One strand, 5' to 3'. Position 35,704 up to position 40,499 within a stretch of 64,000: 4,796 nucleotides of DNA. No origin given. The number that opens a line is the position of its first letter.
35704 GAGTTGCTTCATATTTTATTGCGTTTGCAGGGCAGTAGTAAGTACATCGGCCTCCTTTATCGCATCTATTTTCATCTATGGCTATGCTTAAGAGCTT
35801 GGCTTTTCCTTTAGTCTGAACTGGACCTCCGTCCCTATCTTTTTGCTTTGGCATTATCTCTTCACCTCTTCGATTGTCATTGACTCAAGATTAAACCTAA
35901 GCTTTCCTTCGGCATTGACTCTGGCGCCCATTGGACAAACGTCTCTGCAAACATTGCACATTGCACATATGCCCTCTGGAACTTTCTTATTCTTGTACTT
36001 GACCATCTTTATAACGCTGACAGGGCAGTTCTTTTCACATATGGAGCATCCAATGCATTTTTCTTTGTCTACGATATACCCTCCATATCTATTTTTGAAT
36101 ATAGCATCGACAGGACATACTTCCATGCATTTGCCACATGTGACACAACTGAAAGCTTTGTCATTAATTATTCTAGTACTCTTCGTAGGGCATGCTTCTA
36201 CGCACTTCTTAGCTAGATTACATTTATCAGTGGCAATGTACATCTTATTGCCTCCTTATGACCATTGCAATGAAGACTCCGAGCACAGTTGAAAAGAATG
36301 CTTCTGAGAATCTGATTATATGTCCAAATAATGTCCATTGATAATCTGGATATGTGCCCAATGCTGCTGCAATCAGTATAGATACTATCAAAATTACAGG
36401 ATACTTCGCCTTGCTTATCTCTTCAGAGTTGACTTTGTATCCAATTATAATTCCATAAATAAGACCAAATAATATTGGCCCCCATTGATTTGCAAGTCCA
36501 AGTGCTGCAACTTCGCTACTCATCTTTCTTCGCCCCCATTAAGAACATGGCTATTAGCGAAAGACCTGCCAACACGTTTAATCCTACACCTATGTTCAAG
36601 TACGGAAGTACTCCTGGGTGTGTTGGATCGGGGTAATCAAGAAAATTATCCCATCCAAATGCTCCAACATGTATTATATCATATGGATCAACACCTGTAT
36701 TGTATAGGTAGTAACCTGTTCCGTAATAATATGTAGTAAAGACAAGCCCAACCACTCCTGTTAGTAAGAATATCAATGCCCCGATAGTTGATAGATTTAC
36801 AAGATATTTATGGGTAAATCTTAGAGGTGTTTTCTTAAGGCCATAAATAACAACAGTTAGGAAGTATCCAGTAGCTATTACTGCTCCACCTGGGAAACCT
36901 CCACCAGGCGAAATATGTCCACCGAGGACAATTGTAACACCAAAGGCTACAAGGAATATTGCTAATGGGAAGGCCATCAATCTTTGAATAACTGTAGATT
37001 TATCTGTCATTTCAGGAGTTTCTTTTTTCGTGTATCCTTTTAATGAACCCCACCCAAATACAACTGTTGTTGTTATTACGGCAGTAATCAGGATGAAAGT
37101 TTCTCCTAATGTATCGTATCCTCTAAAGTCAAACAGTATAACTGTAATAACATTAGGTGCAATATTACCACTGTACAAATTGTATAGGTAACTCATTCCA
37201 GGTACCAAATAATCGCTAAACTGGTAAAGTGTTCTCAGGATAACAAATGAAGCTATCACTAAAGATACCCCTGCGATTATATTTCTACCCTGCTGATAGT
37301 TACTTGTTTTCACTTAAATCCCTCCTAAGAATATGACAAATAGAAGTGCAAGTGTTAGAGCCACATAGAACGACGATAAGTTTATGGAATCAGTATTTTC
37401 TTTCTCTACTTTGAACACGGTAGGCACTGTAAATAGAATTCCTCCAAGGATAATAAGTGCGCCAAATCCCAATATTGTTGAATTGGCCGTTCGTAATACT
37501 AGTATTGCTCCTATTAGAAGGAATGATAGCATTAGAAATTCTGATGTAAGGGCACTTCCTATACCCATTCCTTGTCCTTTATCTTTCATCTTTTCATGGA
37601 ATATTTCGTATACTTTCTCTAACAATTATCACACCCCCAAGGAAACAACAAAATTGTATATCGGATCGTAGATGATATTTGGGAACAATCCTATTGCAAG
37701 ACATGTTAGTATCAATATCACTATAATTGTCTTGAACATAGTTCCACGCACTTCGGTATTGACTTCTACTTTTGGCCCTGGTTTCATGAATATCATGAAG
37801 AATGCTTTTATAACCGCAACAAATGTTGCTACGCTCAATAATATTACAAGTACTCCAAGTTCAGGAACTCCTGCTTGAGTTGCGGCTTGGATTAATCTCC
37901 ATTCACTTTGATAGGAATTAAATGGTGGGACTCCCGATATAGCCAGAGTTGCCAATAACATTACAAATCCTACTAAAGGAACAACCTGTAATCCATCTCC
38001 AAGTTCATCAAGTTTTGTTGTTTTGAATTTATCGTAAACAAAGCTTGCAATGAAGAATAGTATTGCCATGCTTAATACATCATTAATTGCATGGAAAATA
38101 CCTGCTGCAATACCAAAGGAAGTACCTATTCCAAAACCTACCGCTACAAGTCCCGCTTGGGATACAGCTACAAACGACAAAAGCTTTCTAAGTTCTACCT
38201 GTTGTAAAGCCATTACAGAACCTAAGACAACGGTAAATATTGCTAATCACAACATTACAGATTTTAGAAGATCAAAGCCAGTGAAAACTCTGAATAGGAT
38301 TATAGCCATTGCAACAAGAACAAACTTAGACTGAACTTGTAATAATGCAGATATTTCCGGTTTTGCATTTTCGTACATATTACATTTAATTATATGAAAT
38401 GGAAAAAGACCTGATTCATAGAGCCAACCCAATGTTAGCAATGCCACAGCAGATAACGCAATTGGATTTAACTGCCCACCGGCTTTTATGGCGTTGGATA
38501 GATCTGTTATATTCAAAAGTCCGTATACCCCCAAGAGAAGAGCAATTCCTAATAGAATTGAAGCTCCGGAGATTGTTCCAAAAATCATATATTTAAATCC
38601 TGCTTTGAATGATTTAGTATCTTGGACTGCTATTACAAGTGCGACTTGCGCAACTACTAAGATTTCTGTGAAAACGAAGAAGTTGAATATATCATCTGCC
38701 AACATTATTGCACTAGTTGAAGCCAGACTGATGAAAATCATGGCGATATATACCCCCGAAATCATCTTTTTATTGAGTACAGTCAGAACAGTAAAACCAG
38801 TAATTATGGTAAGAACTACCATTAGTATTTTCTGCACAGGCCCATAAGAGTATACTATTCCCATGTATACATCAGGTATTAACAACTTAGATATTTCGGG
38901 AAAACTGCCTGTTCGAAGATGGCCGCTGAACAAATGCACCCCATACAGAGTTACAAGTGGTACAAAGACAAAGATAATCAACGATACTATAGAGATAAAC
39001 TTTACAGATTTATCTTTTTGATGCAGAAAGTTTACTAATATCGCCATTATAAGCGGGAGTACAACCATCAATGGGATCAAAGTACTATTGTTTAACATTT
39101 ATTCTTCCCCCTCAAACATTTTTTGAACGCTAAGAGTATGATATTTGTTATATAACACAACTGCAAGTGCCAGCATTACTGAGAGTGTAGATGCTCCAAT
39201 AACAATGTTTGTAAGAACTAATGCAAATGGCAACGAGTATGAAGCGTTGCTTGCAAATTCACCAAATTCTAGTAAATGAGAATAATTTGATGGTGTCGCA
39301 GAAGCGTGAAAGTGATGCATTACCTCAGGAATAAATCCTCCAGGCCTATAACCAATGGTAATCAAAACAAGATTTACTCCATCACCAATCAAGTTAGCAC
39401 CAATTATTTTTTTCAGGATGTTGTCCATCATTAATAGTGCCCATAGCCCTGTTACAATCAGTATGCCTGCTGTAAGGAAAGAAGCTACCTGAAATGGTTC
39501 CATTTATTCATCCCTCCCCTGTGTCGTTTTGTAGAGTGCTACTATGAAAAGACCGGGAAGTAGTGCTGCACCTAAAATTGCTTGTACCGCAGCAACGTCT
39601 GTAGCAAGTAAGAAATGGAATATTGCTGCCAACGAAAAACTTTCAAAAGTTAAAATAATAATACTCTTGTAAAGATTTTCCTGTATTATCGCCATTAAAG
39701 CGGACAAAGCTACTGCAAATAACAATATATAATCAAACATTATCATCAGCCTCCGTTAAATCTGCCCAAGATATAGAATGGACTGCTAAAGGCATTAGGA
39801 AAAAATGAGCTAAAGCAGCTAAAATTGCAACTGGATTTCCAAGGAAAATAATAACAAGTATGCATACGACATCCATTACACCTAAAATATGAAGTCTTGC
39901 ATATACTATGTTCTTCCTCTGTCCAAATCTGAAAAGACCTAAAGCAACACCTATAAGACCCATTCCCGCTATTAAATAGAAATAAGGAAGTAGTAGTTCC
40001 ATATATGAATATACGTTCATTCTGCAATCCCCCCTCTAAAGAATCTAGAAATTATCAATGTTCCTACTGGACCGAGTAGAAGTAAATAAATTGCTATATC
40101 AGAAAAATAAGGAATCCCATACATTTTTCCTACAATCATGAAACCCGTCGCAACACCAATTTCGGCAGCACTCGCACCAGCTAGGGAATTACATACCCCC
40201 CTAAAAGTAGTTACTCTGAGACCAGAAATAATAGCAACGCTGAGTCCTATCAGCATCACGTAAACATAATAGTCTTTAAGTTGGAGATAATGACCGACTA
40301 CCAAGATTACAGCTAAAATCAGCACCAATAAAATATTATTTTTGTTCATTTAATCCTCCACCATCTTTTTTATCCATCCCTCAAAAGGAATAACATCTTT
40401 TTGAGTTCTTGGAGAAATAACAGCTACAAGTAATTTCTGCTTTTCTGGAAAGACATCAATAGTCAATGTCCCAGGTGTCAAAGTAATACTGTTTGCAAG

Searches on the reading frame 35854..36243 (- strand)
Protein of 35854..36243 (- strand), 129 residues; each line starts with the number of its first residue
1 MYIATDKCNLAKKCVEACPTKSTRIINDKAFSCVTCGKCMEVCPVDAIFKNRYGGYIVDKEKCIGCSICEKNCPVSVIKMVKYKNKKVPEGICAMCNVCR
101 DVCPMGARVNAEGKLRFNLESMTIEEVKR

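Call 48: search_protein_families(library=pfam, proteins=[window:35854-36243:-], max_evalue=0.001)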
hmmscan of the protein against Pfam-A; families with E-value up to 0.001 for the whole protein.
window:35854-36243:- (129 aa): 14 families
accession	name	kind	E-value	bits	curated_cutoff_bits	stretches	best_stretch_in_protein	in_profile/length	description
PF00037.32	Fer4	-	4.8e-19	67.8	21.1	2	56-79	1-24/24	4Fe-4S binding domain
PF14697.11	Fer4_21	-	6.6e-18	65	35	3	32-80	7-59/59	4Fe-4S dicluster domain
PF12797.12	Fer4_2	-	1.6e-14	53.2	24.5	1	56-75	3-22/22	4Fe-4S binding domain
PF12837.12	Fer4_6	-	2.9e-14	52.6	25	2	58-78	4-24/24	4Fe-4S binding domain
PF13237.11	Fer4_10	-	6.9e-14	52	25.5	2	1-44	2-53/53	4Fe-4S dicluster domain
PF12838.12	Fer4_7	-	1.4e-13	51.5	27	1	62-107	1-52/52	4Fe-4S dicluster domain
PF13187.11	Fer4_9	-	9.5e-12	45.2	27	1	62-107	1-51/52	4Fe-4S dicluster domain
PF13484.11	Fer4_16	-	3.4e-11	44.2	30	1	33-63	2-29/66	4Fe-4S double cluster binding domain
PF25160.1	LdpA_Fe-S-bd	-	1.9e-10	40.8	27.6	2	41-83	11-48/49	LdpA Fe-S cluster-binding domain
PF13183.11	Fer4_8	-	1.6e-09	38.6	27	0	27-46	48-67/68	4Fe-4S dicluster domain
PF12798.12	Fer4_3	-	4.8e-09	36.8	27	1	33-47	1-15/15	4Fe-4S binding domain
PF12800.12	Fer4_4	-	4.8e-09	36.2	24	0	32-45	3-16/17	4Fe-4S binding domain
PF13534.11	Fer4_17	-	7.2e-07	30.1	22.2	0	26-46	39-59/61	4Fe-4S dicluster domain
PF13370.11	Fer4_13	-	7e-06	27.1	24.5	0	58-74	1-17/58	4Fe-4S single cluster domain of Ferredoxin I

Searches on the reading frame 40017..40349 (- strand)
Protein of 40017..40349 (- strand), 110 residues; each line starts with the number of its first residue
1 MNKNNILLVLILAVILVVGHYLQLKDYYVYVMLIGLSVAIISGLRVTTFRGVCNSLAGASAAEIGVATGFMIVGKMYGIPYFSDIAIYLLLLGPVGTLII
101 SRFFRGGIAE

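Call 47: search_protein_families(library=pfam, proteins=[window:40017-40349:-], max_evalue=0.001)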
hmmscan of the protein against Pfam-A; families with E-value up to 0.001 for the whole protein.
window:40017-40349:- (110 aa): 1 family
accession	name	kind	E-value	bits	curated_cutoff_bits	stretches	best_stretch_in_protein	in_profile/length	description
PF04066.18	MrpF_PhaF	-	2.3e-06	28.4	23.3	1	68-104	16-52/53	Multiple resistance and pH regulation protein F (MrpF / PhaF)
